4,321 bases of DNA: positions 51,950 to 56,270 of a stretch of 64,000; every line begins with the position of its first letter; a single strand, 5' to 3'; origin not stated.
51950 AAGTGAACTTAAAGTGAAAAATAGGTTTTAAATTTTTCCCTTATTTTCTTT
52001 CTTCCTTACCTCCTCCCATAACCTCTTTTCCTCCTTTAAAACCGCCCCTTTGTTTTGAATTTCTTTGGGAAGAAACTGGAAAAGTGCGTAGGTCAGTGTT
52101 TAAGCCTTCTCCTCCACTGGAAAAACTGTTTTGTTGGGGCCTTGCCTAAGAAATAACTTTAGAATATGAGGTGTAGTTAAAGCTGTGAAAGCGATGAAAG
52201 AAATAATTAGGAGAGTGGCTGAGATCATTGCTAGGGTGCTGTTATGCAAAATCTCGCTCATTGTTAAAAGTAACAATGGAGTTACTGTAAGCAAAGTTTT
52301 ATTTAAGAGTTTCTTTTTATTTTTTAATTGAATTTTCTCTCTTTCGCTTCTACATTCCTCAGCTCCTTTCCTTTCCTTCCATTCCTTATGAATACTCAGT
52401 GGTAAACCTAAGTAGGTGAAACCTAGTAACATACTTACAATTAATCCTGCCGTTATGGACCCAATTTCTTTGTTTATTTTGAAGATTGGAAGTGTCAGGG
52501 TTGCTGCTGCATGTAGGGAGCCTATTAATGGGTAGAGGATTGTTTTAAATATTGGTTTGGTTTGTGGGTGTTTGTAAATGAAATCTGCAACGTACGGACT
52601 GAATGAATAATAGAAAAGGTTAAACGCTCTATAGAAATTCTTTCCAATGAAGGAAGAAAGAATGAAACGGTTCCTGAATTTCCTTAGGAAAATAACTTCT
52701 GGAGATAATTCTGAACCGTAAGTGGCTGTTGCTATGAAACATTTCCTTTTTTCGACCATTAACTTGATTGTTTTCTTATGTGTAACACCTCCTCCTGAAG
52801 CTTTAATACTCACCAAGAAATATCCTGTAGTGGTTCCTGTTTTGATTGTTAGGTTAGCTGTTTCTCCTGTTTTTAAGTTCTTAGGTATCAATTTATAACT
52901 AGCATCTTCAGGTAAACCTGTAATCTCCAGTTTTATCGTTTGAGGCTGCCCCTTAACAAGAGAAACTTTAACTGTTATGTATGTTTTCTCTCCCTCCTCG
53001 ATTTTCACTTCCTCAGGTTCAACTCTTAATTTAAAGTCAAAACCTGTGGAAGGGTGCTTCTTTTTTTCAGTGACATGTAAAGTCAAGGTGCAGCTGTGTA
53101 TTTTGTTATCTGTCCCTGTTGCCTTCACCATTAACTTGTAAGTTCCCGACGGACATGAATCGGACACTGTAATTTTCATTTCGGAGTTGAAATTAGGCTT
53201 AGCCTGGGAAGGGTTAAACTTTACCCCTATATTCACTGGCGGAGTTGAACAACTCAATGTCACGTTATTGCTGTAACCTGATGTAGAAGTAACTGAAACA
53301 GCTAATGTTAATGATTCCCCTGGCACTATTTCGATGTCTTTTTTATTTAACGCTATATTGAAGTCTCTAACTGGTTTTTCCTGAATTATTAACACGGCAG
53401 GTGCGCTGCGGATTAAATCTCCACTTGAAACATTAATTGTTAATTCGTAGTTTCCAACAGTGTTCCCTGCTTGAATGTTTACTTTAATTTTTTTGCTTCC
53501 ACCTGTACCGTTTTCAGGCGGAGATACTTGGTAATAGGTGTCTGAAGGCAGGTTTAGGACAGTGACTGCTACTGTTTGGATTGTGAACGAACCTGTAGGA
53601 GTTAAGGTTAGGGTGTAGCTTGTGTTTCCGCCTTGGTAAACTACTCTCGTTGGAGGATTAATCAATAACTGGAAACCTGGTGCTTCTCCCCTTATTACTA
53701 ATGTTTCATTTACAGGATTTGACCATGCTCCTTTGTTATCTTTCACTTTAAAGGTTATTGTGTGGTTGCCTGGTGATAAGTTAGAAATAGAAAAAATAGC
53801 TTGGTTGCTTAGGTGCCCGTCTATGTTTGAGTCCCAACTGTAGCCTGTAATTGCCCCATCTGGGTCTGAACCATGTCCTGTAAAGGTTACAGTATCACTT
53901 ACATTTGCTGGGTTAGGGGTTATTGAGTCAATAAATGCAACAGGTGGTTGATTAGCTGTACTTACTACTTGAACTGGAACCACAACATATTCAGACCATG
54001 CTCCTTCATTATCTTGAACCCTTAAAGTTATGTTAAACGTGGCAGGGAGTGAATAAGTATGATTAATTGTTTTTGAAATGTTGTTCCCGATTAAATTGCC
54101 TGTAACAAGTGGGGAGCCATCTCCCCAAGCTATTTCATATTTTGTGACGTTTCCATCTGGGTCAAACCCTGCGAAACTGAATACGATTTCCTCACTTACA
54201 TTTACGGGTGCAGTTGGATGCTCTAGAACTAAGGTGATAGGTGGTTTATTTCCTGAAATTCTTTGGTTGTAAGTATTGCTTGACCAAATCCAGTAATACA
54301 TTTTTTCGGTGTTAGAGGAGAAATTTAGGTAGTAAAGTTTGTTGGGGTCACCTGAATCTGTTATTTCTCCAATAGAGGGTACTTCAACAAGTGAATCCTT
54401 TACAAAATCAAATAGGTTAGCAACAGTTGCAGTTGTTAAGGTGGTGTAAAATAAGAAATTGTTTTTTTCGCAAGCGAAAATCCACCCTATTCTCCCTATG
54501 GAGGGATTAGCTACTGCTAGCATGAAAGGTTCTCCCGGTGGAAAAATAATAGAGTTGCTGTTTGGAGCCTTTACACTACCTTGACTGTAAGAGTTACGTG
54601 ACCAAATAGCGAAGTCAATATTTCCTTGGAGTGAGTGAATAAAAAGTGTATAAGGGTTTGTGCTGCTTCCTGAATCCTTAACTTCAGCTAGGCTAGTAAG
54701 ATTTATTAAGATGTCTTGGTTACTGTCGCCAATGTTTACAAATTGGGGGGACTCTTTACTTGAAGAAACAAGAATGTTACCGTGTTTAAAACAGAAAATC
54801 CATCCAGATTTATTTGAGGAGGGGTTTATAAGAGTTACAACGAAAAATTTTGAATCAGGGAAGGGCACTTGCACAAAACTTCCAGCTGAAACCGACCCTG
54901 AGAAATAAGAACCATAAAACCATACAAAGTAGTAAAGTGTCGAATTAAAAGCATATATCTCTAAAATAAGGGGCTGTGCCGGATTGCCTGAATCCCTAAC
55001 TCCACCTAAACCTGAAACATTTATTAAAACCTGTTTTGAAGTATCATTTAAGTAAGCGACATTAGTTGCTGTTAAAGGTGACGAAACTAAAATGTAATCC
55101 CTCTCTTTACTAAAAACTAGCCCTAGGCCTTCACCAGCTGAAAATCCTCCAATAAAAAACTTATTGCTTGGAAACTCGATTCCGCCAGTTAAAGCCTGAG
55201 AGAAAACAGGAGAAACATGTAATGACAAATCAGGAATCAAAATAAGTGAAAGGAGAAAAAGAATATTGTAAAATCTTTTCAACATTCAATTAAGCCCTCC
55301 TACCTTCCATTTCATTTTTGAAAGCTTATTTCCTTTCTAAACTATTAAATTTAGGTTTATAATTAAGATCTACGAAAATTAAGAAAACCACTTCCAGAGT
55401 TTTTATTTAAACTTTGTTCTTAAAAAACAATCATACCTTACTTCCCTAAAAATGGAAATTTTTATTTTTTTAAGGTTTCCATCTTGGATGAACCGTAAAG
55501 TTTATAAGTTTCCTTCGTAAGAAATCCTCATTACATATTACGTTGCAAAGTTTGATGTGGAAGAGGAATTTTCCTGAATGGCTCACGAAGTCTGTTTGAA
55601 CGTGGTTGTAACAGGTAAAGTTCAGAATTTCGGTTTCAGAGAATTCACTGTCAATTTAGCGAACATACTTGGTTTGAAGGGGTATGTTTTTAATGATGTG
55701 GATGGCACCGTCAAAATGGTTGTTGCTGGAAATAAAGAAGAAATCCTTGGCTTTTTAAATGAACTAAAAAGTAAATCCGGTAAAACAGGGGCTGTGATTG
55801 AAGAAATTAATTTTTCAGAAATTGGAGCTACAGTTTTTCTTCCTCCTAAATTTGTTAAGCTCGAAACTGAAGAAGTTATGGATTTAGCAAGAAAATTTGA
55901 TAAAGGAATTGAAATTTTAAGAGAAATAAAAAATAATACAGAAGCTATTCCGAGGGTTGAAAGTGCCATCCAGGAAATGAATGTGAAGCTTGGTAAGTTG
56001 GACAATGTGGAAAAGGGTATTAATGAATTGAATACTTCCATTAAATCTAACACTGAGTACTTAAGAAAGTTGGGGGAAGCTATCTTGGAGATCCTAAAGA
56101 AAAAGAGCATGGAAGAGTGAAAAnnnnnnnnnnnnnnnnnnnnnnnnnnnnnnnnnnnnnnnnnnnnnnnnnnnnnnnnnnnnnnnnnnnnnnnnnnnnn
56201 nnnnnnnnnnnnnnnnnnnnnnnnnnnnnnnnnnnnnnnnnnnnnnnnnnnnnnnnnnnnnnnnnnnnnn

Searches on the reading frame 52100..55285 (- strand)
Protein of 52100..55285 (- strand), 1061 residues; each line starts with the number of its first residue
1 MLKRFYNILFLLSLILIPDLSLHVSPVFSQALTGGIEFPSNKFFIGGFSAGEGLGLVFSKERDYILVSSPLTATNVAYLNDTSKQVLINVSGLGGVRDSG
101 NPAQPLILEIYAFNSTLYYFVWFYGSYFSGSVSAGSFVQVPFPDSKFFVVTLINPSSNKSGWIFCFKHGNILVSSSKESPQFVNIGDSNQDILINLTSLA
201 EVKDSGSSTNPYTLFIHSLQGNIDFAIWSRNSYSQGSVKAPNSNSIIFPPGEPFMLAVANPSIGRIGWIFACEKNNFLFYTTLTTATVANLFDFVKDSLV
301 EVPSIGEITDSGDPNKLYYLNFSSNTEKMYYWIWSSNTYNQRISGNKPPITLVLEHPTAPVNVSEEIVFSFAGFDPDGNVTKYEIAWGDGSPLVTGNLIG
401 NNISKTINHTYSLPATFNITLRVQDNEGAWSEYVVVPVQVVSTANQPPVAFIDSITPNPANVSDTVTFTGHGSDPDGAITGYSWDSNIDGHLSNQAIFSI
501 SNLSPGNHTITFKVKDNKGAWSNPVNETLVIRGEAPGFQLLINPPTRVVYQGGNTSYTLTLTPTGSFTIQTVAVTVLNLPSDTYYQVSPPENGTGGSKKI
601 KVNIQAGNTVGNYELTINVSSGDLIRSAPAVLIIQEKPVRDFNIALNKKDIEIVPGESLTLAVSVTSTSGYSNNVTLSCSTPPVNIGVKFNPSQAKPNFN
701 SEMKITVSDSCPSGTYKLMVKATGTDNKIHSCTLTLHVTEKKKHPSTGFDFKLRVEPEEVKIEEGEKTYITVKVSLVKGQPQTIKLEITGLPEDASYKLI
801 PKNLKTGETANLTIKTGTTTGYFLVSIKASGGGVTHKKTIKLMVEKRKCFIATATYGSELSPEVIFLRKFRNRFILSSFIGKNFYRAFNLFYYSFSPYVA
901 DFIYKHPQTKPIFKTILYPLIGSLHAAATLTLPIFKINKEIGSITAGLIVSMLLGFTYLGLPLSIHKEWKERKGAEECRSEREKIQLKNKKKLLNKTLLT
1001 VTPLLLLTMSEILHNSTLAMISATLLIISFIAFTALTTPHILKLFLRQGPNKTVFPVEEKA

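Call 33: search_protein_families(library=pfam, proteins=[window:52100-55285:-], max_evalue=0.001)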
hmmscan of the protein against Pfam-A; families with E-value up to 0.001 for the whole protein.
window:52100-55285:- (1061 aa): 6 families
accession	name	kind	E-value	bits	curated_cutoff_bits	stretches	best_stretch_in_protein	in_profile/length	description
PF18911.6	PKD_4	-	8.3e-16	58.3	27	2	357-432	10-77/85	PKD domain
PF00801.26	PKD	-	2.7e-11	43.8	23.5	2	457-521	8-72/80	PKD domain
PF07495.19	Y_Y_Y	-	2.6e-07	30.9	26.6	0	494-531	28-62/65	Y_Y_Y domain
PF22352.2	K319L-like_PKD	-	9e-05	22.8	27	1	464-520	12-74/84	K319L-like, PKD domain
PF04465.17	DUF499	-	0.00024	19.5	23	0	639-729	803-888/1024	Protein of unknown function (DUF499)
PF22067.2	Cep192_D3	-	0.00032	21.2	27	0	684-722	61-97/99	Cep192 domain 3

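Call 88: search_protein_families(library=padloc, proteins=[window:52100-55285:-], max_evalue=0.001)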
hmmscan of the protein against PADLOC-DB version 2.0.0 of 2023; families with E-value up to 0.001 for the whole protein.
window:52100-55285:- (1061 aa): 0 families

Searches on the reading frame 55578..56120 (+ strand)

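Call 3: search_protein_families(library=pfam, proteins=[window:55578-56120:+], max_evalue=0.1)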
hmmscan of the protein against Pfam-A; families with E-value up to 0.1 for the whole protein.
window:55578-56120:+ (180 aa): 2 families
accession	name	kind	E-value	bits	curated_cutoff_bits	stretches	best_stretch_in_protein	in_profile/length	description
PF00708.24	Acylphosphatase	-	5.4e-19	68.7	22.5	1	8-83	2-75/85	Acylphosphatase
PF15665.10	FAM184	-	0.034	14.3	32.7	1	94-174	100-178/211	Family with sequence similarity 184, A and B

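Call 4: search_protein_families(library=padloc, proteins=[window:55578-56120:+], max_evalue=0.1)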
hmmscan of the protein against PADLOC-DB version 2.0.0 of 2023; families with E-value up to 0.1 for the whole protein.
window:55578-56120:+ (180 aa): 0 families

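Call 5: search_protein_families(library=ncbifam, proteins=[window:55578-56120:+], max_evalue=0.1)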
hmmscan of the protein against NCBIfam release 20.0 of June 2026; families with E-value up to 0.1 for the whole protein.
window:55578-56120:+ (180 aa): 33 families (the best 25 are shown)
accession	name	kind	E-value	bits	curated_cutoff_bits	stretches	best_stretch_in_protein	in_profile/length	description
NF011021.0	PRK14450.1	equivalog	1.4e-13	50.6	109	1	6-83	3-79/91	acylphosphatase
NF011009.0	PRK14435.1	equivalog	5.1e-13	49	119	1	6-81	3-76/90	acylphosphatase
NF011001.0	PRK14427.1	equivalog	1.2e-12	48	100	1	2-68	14-80/105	acylphosphatase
NF010999.0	PRK14425.1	equivalog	1.7e-12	47.3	106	1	3-79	4-78/94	acylphosphatase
NF011019.0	PRK14448.1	equivalog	2.6e-12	46.7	100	1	9-73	6-69/90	acylphosphatase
NF010997.0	PRK14422.1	equivalog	1.1e-11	44.7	95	1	2-76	3-79/93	acylphosphatase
NF011000.0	PRK14426.1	equivalog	1.5e-11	44.2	89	1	4-77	3-75/92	acylphosphatase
NF011007.0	PRK14433.1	equivalog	1.4e-10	41.2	100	1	7-78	4-73/88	acylphosphatase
NF010996.0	PRK14421.1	equivalog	1.4e-10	41.1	98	1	4-78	3-75/99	acylphosphatase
NF010998.0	PRK14424.1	equivalog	2.8e-10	40.2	100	1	7-81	13-85/98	acylphosphatase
NF011012.0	PRK14440.1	equivalog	3.1e-10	40.1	103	1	8-80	6-76/90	acylphosphatase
NF011003.0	PRK14429.1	equivalog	1.4e-09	37.9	90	1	9-56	6-53/91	acylphosphatase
NF011017.0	PRK14445.1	equivalog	2.3e-09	37.4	97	1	7-77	6-79/92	acylphosphatase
NF010995.0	PRK14420.1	equivalog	3.7e-09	37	110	1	8-66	5-63/91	acylphosphatase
TIGR00143.1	hypF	equivalog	4.2e-09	35.1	466.1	1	10-83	2-71/741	carbamoyltransferase HypF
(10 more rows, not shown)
